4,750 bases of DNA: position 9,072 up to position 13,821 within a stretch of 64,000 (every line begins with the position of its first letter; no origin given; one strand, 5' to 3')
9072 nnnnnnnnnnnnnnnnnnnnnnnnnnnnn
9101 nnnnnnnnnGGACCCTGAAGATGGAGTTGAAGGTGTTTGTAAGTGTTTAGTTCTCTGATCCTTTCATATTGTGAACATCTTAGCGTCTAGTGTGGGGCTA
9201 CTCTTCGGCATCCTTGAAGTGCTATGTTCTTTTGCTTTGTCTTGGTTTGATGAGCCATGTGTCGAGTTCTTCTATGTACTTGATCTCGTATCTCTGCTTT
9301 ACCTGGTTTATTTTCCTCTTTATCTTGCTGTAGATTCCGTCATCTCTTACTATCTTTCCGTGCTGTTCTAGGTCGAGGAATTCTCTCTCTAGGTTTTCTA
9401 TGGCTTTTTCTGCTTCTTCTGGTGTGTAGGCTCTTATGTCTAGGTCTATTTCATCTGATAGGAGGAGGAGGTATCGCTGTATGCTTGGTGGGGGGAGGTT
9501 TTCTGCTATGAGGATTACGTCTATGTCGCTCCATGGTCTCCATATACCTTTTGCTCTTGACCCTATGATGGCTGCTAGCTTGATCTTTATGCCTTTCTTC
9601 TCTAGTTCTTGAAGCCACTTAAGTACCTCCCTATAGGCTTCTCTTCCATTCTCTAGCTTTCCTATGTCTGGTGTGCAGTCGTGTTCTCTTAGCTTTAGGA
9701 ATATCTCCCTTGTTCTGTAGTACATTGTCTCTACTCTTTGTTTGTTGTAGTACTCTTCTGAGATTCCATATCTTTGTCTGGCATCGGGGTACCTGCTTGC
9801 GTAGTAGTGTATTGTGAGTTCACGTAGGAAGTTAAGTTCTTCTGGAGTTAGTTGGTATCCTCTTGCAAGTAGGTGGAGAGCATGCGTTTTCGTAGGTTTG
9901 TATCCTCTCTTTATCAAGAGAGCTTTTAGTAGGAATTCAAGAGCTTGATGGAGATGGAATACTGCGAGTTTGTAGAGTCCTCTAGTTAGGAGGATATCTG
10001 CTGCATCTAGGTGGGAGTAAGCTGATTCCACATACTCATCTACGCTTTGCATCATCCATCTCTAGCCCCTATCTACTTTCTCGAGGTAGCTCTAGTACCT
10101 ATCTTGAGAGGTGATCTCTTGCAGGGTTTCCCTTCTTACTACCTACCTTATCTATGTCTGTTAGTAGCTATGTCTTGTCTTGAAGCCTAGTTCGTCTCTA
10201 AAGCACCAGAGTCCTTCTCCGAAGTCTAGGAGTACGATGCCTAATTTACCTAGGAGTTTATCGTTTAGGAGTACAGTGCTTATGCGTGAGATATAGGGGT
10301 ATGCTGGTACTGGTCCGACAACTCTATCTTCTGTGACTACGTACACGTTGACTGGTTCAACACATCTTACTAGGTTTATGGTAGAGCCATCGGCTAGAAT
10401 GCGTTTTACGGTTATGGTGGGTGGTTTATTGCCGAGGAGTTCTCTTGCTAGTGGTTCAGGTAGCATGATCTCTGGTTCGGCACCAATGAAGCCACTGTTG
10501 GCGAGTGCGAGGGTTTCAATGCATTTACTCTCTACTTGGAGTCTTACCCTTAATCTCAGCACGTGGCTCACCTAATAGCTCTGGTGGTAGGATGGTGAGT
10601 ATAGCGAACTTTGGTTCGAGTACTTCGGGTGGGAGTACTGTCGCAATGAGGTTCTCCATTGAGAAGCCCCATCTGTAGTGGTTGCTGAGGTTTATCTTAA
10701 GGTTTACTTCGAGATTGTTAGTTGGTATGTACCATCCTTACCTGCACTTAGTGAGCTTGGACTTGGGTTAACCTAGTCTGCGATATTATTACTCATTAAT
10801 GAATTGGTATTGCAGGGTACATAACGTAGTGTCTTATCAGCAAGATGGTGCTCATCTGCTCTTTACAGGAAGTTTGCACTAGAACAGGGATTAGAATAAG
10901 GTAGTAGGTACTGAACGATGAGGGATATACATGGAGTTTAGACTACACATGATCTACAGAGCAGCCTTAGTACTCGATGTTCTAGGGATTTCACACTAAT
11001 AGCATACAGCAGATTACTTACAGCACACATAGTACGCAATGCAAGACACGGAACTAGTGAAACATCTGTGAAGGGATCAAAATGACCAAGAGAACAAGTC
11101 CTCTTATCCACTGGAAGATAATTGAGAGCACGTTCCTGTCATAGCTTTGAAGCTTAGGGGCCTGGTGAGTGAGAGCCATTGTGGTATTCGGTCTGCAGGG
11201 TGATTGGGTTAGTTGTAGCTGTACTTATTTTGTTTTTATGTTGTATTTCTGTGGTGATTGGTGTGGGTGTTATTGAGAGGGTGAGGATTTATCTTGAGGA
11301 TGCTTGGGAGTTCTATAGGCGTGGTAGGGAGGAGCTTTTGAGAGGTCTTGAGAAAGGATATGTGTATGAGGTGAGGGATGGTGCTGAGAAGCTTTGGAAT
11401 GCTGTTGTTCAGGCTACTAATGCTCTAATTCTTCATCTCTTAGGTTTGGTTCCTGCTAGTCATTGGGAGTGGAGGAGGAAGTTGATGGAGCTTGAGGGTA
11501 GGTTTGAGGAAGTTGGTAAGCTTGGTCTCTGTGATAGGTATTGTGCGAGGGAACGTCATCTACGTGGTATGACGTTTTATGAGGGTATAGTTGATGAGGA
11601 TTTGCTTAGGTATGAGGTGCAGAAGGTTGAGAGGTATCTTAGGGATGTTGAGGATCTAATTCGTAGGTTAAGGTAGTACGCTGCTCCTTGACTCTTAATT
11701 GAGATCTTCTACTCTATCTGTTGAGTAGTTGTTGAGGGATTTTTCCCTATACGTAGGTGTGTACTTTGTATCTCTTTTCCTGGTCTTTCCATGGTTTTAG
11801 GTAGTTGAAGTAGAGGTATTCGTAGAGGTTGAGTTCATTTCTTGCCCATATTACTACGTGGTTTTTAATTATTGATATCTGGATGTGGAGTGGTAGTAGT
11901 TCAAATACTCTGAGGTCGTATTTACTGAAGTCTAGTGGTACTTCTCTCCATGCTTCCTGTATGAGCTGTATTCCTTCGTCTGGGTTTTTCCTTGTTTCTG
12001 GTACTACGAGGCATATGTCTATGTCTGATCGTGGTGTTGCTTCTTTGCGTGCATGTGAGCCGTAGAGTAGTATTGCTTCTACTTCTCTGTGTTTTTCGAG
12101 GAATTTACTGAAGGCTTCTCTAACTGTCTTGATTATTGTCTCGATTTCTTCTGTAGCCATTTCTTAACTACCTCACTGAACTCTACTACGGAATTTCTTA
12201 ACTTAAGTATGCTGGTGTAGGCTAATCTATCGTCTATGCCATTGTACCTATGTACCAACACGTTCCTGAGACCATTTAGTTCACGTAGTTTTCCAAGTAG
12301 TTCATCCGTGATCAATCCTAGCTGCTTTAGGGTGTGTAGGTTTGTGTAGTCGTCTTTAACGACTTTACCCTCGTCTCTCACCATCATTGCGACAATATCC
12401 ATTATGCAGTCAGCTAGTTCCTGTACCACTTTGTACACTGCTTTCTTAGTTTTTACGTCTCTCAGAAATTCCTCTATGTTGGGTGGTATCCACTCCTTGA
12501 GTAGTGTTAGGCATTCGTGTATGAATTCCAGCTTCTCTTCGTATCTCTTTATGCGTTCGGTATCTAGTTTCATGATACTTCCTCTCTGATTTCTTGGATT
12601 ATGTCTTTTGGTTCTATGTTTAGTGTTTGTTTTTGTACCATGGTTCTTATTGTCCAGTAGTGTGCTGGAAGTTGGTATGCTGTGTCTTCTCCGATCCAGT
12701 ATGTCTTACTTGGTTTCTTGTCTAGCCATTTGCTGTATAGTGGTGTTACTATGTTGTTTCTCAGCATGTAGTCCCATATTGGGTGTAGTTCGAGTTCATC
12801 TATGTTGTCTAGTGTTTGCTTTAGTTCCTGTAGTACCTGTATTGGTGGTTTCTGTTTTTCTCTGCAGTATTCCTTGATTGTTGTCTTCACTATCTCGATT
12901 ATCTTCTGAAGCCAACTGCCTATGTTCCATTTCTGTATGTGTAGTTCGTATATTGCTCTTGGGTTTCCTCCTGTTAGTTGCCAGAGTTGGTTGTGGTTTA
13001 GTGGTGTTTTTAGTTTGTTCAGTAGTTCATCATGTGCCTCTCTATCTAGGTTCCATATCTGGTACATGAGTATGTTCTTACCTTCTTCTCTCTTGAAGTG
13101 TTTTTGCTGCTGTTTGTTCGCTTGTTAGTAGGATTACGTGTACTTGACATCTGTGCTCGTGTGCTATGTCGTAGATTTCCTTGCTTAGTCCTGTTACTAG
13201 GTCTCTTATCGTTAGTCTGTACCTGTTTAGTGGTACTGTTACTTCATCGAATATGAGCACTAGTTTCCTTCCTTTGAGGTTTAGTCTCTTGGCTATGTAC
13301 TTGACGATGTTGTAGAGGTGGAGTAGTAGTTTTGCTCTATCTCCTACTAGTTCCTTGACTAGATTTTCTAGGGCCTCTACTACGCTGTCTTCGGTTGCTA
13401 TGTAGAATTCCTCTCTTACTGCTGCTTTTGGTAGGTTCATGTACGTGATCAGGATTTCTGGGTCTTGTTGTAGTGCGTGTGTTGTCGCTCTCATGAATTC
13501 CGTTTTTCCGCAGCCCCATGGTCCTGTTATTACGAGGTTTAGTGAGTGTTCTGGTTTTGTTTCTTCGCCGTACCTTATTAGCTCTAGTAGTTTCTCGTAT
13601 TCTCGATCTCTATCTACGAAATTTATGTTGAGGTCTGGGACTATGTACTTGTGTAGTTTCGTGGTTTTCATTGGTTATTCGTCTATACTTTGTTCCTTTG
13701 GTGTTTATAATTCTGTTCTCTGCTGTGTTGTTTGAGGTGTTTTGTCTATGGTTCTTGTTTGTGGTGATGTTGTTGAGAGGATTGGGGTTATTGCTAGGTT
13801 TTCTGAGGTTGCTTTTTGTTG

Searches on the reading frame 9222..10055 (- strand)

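Call 88: search_protein_families(library=pfam, proteins=[window:9222-10055:-], max_evalue=0.01)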
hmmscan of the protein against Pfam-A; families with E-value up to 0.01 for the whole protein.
window:9222-10055:- (277 aa): 3 families
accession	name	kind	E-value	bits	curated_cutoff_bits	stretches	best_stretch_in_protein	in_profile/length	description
PF05168.19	HEPN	-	4.3e-19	69.2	22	1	7-121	3-113/117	HEPN domain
PF01909.29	NTP_transf_2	-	6.5e-06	26.9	21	1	146-203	6-61/93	Nucleotidyltransferase domain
PF18765.7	Polbeta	-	1e-05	26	26.9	1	151-201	6-54/93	Polymerase beta, Nucleotidyltransferase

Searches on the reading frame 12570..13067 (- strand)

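Call 26: search_protein_families(library=pfam, proteins=[window:12570-13067:-], max_evalue=0.001)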
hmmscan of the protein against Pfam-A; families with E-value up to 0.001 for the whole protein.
window:12570-13067:- (165 aa): 1 family
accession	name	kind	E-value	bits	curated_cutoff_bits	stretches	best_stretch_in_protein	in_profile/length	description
PF01637.24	ATPase_2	-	0.00086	19.6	33.2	0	3-42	186-225/225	ATPase domain predominantly from Archaea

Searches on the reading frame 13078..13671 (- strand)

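Call 23: search_protein_families(library=pfam, proteins=[window:13078-13671:-], max_evalue=0.001)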
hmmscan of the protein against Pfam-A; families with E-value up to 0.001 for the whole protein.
window:13078-13671:- (197 aa): 6 families
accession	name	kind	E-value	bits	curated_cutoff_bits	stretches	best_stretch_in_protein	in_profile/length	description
PF01637.24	ATPase_2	-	1.9e-14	54.5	33.2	1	18-190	1-162/225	ATPase domain predominantly from Archaea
PF07693.20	KAP_NTPase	-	3.1e-08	33.7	20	1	24-107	4-85/293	KAP family P-loop domain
PF13401.12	AAA_22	-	2.6e-07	31.5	27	1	43-182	5-121/130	AAA domain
PF13191.12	AAA_16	-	1.7e-06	29.1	32.6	1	18-145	2-142/167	AAA ATPase domain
PF13173.12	AAA_14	-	9e-05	22.9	27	0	46-145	5-72/129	AAA domain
PF24389.1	ORC-CDC6-like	-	0.00098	18.4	27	0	18-69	20-58/571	ORC-CDC6-like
